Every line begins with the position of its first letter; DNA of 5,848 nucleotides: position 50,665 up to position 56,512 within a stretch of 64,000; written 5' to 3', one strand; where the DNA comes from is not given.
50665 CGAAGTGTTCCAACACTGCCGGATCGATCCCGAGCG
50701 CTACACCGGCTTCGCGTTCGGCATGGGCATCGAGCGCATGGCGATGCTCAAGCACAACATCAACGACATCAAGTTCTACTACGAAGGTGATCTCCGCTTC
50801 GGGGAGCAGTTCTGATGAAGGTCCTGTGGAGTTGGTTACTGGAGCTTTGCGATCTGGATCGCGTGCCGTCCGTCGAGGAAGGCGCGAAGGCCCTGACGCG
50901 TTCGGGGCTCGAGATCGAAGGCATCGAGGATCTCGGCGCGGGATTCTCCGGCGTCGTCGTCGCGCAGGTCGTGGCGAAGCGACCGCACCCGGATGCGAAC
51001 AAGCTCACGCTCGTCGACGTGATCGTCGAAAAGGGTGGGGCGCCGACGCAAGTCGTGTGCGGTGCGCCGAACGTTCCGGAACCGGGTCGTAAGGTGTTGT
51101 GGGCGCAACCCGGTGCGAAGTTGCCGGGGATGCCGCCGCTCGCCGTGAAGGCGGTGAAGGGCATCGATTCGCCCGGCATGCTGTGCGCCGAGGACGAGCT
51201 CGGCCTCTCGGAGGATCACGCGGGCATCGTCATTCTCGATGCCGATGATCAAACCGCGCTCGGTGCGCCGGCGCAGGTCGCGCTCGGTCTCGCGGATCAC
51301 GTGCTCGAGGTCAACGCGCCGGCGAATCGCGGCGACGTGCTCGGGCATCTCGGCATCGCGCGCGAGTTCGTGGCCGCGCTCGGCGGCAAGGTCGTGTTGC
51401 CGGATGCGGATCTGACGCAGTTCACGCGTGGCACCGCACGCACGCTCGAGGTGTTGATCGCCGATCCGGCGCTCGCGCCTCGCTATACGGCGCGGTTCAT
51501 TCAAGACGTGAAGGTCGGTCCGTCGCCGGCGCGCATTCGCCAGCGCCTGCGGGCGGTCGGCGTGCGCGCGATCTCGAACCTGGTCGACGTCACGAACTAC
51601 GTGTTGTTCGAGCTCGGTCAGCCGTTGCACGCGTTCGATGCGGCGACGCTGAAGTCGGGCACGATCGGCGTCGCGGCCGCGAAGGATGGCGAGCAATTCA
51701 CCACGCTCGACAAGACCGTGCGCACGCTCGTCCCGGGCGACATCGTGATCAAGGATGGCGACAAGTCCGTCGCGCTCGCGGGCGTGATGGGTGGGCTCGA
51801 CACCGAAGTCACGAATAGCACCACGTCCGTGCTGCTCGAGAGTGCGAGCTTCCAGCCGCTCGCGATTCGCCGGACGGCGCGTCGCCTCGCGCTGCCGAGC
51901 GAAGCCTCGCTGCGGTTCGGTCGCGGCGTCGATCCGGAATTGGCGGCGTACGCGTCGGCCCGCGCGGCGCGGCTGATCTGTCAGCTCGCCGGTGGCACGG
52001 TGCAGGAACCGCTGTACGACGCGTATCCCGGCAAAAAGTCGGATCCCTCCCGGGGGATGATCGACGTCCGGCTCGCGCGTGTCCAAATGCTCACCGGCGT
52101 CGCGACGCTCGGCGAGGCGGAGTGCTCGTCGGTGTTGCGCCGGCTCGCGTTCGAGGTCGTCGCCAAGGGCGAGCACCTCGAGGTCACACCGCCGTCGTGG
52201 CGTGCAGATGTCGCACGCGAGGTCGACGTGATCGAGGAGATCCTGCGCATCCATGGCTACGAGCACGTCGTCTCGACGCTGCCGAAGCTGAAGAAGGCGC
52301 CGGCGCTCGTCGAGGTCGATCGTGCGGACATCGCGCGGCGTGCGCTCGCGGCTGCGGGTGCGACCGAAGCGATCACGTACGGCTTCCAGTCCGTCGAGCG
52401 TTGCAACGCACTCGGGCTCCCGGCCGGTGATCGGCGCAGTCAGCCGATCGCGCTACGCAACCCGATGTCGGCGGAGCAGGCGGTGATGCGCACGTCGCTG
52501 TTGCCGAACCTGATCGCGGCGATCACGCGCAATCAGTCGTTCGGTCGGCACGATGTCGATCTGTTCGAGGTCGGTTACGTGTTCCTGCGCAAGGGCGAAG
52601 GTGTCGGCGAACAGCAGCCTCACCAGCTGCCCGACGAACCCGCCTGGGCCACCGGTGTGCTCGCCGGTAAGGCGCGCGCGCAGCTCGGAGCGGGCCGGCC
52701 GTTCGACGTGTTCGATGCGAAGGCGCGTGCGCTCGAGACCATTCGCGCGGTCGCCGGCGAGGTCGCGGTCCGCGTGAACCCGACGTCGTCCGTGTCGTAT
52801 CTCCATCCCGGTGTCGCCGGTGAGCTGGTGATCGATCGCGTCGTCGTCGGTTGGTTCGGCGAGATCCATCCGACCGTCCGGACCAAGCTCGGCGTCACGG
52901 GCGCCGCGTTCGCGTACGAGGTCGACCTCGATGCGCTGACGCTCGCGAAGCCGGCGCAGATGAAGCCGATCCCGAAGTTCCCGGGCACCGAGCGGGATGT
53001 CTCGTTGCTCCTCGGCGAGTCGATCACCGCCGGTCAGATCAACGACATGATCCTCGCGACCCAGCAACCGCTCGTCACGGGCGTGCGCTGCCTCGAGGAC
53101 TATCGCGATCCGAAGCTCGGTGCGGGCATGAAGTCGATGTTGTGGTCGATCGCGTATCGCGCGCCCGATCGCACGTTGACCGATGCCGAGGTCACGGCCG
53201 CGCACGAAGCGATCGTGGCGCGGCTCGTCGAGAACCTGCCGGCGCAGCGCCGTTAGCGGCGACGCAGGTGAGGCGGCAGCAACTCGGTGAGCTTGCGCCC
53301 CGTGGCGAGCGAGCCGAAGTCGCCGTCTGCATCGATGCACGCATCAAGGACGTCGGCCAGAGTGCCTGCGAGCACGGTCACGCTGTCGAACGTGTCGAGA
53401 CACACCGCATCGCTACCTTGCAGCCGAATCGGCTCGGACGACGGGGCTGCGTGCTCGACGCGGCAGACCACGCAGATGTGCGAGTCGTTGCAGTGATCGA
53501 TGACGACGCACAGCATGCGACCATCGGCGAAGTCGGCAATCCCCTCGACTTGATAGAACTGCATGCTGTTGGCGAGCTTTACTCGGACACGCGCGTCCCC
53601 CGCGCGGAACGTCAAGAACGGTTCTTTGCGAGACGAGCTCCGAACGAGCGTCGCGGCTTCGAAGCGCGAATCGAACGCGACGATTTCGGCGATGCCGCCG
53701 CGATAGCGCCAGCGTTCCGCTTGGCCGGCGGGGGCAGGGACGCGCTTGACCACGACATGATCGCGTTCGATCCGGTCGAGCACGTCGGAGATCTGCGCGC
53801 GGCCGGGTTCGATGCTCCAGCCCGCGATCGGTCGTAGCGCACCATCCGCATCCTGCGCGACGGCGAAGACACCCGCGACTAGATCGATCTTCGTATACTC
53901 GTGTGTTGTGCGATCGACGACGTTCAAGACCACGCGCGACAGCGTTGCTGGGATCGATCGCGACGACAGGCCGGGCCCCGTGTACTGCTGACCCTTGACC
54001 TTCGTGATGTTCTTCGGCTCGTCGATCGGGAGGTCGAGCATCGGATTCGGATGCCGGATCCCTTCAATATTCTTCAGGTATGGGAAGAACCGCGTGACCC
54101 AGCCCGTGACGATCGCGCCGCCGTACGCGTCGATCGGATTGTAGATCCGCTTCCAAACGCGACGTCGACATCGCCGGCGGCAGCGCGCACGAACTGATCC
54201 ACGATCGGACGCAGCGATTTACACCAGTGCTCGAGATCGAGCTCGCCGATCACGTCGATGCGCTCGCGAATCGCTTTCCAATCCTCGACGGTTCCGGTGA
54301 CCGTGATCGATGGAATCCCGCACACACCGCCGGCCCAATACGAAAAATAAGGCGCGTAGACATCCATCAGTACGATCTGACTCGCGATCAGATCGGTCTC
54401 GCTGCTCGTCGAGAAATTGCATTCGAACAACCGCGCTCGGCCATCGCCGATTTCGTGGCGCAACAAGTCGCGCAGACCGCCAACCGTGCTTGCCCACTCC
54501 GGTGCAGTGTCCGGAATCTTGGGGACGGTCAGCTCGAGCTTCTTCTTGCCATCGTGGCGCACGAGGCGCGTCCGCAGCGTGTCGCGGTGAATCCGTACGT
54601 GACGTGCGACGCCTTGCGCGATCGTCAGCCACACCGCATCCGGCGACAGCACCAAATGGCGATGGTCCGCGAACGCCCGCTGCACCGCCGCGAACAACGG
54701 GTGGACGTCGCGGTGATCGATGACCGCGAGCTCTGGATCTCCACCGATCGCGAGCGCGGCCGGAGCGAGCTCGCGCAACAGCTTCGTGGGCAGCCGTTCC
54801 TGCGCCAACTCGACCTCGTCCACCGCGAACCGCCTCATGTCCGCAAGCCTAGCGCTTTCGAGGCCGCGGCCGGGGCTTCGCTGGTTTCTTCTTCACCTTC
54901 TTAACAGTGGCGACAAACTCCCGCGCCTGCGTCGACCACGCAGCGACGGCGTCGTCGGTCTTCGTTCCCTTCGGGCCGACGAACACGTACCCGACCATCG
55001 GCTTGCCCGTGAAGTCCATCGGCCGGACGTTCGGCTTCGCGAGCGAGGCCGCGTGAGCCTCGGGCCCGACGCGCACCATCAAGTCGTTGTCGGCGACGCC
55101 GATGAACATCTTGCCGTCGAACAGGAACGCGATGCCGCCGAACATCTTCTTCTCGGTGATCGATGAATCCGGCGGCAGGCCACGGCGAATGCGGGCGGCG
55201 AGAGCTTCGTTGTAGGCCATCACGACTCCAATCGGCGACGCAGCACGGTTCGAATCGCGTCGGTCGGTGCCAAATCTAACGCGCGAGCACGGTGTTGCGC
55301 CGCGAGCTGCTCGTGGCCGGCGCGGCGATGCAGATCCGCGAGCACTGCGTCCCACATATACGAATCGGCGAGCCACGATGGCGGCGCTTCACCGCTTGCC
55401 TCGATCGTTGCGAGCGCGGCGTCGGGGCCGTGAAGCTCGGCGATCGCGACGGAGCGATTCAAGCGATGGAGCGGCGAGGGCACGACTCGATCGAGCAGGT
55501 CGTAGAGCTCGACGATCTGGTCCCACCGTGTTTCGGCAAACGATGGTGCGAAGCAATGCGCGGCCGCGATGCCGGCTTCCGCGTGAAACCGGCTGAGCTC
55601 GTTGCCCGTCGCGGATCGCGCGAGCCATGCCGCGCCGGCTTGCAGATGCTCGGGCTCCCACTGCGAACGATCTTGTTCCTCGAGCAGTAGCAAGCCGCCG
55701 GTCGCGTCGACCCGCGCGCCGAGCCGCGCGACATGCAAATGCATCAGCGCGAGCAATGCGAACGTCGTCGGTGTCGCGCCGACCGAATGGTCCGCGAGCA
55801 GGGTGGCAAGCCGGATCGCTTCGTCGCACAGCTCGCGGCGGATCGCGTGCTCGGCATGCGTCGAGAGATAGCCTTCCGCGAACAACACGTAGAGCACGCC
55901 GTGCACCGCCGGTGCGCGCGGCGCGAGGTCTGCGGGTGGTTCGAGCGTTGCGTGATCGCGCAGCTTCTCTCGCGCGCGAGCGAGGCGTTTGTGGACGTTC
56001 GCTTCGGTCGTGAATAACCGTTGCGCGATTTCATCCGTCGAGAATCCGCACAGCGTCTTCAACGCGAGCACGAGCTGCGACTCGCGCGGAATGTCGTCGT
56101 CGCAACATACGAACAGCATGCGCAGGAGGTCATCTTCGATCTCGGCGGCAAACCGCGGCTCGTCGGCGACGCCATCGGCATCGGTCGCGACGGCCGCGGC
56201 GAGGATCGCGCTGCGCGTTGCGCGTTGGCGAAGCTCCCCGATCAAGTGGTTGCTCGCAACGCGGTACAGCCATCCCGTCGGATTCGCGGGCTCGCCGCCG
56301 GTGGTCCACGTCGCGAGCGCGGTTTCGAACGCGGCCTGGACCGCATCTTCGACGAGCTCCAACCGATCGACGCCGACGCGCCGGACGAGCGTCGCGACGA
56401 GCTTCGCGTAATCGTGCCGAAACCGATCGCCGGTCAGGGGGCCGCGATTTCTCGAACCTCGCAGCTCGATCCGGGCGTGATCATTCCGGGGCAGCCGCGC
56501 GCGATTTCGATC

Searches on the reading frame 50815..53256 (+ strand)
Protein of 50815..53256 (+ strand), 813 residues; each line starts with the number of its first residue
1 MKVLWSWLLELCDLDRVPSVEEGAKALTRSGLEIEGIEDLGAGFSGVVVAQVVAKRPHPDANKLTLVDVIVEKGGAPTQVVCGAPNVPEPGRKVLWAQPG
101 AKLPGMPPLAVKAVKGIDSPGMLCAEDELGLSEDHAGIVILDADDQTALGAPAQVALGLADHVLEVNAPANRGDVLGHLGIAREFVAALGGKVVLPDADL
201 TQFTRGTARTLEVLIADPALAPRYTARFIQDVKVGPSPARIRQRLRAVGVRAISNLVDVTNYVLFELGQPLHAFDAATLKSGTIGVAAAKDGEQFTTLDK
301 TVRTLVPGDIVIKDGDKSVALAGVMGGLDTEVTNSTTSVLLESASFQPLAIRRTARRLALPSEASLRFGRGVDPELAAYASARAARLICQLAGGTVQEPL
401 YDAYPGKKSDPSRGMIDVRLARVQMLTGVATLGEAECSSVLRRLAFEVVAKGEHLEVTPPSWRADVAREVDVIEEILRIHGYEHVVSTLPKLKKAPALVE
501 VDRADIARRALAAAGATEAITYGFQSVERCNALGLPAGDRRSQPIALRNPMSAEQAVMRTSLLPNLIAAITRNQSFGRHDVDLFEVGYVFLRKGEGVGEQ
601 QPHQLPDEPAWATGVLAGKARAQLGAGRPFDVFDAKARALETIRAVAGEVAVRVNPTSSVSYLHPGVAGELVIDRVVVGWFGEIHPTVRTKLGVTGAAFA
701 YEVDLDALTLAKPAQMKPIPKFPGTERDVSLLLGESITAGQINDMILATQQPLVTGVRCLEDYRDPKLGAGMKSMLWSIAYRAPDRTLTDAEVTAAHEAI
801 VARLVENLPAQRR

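Call 30: search_protein_families(library=pfam, proteins=[window:50815-53256:+], max_evalue=0.001)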
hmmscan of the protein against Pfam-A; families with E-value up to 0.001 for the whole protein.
window:50815-53256:+ (813 aa): 5 families
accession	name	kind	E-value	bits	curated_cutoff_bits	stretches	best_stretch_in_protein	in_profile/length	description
PF03483.22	B3_4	-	1.6e-63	213.9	29.3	1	221-393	2-174/174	B3/4 domain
PF17759.6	tRNA_synthFbeta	-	4e-43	147.8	22.4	1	500-705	18-214/214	Phenylalanyl tRNA synthetase beta chain CLM domain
PF03147.19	FDX-ACB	-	1.3e-20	74.1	31.1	1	720-813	1-94/94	Ferredoxin-fold anticodon binding domain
PF03484.21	B5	-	3.6e-20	72.4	28.6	1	416-482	1-67/67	tRNA synthetase B5 domain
PF01588.26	tRNA_bind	-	6.7e-12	45.8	27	1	47-144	1-90/96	Putative tRNA binding domain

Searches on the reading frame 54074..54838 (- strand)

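Call 30: search_protein_families(library=pfam, proteins=[window:54074-54838:-], max_evalue=0.001)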
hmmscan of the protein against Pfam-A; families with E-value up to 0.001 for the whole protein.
window:54074-54838:- (254 aa): 1 family
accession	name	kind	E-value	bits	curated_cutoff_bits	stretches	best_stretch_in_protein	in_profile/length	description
PF14388.11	DUF4419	-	2.1e-50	172.3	25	1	46-221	1-178/303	Domain of unknown function (DUF4419)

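Call 95: search_protein_families(library=padloc, proteins=[window:54074-54838:-], max_evalue=0.001)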
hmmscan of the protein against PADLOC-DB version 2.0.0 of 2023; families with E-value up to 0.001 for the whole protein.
window:54074-54838:- (254 aa): 0 families

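Call 96: search_protein_families(library=phrogs, proteins=[window:54074-54838:-], max_evalue=0.01)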
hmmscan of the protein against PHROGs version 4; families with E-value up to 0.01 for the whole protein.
window:54074-54838:- (254 aa): 0 families

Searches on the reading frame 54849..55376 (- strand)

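Call 14: search_protein_families(library=pfam, proteins=[window:54849-55376:-], max_evalue=0.01)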
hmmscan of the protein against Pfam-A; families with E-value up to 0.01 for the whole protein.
window:54849-55376:- (175 aa): 1 family
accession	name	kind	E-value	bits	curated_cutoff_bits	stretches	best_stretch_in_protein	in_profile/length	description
PF04993.18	TfoX_N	-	1.8e-16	60.4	30.1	1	72-153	8-89/91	TfoX N-terminal domain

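Call 95: search_protein_families(library=padloc, proteins=[window:54849-55376:-], max_evalue=0.001)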
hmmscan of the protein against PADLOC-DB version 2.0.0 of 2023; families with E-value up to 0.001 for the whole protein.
window:54849-55376:- (175 aa): 0 families

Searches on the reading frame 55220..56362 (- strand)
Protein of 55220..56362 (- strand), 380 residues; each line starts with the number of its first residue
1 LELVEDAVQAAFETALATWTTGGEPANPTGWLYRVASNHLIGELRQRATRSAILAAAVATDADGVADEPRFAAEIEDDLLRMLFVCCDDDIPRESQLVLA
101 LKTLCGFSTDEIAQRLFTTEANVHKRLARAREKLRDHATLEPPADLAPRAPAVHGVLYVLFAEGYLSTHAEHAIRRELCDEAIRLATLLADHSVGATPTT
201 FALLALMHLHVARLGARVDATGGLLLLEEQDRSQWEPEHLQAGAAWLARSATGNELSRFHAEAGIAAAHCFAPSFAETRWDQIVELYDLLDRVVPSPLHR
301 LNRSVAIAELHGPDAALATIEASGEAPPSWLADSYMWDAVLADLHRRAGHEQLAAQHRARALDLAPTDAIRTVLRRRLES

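Call 14: search_protein_families(library=pfam, proteins=[window:55220-56362:-], max_evalue=0.01)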
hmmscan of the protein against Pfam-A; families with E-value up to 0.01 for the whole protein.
window:55220-56362:- (380 aa): 5 families
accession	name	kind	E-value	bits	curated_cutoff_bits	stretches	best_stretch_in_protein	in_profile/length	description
PF20239.3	DUF6596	-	9.8e-31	106.5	27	1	149-251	1-102/102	Family of unknown function (DUF6596)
PF08281.18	Sigma70_r4_2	-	1.4e-08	34.7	25.7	1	92-134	12-54/54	Sigma-70, region 4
PF07638.17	Sigma70_ECF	-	4.2e-05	24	21.1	1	91-137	136-182/185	ECF sigma factor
PF04542.20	Sigma70_r2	-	9.2e-05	22.6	24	1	4-48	23-69/71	Sigma-70 region 2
PF04545.22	Sigma70_r4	-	0.00042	20.2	24.1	1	92-135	6-49/50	Sigma-70, region 4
